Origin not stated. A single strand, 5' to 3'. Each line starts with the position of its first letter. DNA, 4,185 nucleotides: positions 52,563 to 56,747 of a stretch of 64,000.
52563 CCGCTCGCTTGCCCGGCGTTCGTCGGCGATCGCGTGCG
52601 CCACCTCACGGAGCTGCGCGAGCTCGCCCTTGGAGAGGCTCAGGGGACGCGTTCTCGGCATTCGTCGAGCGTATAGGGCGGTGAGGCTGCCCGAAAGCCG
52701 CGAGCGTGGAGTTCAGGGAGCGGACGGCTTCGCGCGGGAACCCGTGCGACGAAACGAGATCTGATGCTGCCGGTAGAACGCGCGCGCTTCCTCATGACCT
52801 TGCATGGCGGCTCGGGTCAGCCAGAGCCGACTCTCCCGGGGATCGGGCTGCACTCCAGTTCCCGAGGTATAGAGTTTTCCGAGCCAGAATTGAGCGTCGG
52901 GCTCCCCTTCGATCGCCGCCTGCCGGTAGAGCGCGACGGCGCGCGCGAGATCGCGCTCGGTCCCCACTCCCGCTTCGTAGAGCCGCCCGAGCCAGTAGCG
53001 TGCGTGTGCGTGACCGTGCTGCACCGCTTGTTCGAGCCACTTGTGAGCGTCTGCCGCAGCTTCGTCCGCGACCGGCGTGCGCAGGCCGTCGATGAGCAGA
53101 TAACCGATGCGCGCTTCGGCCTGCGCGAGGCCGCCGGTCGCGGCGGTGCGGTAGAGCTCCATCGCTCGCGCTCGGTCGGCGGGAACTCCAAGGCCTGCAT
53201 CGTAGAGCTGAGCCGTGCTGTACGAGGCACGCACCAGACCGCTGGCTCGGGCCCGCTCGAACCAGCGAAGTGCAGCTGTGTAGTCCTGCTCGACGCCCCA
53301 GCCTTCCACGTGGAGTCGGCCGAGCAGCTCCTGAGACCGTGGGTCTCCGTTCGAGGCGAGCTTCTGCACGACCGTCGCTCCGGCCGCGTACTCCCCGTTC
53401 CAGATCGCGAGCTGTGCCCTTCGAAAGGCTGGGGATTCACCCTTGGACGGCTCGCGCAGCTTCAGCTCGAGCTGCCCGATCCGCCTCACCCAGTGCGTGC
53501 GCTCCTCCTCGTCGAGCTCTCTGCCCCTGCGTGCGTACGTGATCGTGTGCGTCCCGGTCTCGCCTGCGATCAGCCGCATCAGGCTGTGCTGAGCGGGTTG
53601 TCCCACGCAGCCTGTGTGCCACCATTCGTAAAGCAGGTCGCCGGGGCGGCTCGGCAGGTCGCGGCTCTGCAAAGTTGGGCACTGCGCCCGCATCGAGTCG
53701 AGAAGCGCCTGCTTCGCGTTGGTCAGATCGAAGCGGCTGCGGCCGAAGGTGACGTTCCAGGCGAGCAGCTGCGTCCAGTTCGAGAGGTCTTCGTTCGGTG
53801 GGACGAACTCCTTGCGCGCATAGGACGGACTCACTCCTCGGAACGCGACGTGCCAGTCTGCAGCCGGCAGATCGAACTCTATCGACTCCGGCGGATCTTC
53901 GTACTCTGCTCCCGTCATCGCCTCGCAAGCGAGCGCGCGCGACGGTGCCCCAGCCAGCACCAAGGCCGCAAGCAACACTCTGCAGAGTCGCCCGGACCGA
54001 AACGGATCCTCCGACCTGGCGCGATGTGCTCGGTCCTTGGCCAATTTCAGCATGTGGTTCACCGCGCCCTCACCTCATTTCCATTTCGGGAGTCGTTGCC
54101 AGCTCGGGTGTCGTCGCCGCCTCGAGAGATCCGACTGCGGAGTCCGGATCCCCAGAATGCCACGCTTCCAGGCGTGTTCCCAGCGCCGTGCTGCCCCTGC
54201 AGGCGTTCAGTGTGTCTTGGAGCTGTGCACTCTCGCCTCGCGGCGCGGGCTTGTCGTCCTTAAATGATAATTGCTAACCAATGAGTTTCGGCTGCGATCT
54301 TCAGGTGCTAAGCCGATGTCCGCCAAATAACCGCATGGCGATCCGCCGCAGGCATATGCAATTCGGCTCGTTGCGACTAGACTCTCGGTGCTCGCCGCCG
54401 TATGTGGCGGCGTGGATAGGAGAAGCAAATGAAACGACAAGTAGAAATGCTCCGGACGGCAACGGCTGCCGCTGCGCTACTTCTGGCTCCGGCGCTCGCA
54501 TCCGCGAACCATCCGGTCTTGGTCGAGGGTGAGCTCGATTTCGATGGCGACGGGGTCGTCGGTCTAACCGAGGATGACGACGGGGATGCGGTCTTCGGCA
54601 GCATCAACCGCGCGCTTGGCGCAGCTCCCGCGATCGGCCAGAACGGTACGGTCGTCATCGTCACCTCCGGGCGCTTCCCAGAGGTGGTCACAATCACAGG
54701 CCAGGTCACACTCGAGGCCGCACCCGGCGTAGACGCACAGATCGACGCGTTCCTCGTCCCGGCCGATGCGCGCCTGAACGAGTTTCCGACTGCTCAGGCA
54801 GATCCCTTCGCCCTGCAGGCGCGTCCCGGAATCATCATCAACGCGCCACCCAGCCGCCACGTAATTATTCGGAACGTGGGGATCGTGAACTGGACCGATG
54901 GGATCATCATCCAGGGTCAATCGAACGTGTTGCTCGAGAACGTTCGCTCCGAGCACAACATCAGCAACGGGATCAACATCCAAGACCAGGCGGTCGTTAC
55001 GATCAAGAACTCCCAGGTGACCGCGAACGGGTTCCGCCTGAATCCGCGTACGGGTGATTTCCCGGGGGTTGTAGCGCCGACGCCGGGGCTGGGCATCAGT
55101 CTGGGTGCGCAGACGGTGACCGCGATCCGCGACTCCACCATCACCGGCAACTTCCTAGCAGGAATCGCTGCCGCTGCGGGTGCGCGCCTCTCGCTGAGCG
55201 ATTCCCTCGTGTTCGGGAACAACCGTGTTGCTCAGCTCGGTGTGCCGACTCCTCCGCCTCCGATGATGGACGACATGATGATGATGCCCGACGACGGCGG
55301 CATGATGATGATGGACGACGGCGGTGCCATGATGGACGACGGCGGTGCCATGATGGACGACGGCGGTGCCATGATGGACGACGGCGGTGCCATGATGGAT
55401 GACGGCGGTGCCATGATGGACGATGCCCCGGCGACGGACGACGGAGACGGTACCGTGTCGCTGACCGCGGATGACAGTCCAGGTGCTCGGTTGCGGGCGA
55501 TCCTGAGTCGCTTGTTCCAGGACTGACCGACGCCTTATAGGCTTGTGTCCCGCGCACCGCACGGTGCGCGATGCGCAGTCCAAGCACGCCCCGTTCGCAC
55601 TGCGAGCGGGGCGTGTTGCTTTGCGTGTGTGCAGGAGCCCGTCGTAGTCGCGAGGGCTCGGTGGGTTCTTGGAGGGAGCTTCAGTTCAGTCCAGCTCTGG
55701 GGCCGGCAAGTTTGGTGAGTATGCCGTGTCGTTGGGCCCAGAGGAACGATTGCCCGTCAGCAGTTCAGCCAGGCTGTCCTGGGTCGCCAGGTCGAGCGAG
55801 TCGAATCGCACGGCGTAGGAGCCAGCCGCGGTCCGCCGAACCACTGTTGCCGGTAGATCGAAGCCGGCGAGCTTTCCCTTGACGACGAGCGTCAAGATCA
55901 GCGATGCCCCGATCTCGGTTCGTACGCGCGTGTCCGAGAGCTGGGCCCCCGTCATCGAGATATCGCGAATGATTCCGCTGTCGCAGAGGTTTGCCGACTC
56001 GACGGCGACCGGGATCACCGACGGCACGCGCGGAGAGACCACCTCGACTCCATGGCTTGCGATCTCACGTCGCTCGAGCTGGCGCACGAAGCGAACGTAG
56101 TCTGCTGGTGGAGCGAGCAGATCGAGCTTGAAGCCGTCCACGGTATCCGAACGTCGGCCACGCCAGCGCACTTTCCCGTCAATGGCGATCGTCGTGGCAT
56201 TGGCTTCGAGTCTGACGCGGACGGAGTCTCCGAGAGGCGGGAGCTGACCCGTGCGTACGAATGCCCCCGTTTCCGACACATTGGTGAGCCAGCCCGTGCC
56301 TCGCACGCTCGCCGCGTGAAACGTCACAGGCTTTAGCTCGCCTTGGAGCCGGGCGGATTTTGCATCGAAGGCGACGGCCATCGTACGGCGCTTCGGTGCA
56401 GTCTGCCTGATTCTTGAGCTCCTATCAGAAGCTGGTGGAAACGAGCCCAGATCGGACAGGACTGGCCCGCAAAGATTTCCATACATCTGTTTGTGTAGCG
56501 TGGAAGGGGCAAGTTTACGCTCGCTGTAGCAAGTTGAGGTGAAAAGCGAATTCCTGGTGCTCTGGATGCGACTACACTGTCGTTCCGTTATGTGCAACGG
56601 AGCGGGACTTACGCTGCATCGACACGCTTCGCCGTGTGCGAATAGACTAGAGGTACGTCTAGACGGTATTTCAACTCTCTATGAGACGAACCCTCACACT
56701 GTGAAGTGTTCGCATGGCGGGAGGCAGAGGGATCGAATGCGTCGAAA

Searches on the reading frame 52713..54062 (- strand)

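Call 66: search_protein_families(library=pfam, proteins=[window:52713-54062:-], max_evalue=0.001)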
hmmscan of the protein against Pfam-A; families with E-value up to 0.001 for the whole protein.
window:52713-54062:- (449 aa): 1 family
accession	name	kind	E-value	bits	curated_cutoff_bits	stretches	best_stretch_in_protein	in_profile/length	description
PF08238.18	Sel1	-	2.6e-33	113.7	30.7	4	388-423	1-36/36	Sel1 repeat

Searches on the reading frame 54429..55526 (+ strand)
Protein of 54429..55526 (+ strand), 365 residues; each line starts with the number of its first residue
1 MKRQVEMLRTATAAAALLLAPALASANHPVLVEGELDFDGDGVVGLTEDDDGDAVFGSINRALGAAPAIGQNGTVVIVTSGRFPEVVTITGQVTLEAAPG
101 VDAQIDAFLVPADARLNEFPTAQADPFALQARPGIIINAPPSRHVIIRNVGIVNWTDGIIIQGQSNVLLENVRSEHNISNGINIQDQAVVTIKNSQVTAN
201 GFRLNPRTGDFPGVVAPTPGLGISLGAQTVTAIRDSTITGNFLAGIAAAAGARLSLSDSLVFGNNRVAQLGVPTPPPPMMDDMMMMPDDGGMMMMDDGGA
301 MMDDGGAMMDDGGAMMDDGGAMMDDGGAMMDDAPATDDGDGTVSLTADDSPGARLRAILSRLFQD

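Call 5: search_protein_families(library=pfam, proteins=[window:54429-55526:+], max_evalue=10)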
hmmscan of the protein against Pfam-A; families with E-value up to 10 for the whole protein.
window:54429-55526:+ (365 aa): 3 families
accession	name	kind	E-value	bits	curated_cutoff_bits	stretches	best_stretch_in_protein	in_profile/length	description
PF13229.12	Beta_helix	-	2.1e-10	40.9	25.9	1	141-267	7-110/158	Right handed beta helix region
PF05048.19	NosD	-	0.0049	16.8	23.6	1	142-247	68-154/212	Periplasmic copper-binding protein (NosD)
PF01095.25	Pectinesterase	-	0.11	11.7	27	1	50-91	6-47/298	Pectinesterase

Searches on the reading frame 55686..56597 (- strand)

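Call 5: search_protein_families(library=pfam, proteins=[window:55686-56597:-], max_evalue=10)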
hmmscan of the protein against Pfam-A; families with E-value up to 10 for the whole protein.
window:55686-56597:- (303 aa): 2 families
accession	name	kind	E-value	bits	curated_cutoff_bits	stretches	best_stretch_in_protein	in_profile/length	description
PF07238.19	PilZ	-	5.8e-18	65.5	22.5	2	188-281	5-101/102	PilZ domain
PF24399.1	DUF7543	-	0.11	13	27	1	252-274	25-47/71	Family of unknown function (DUF7543)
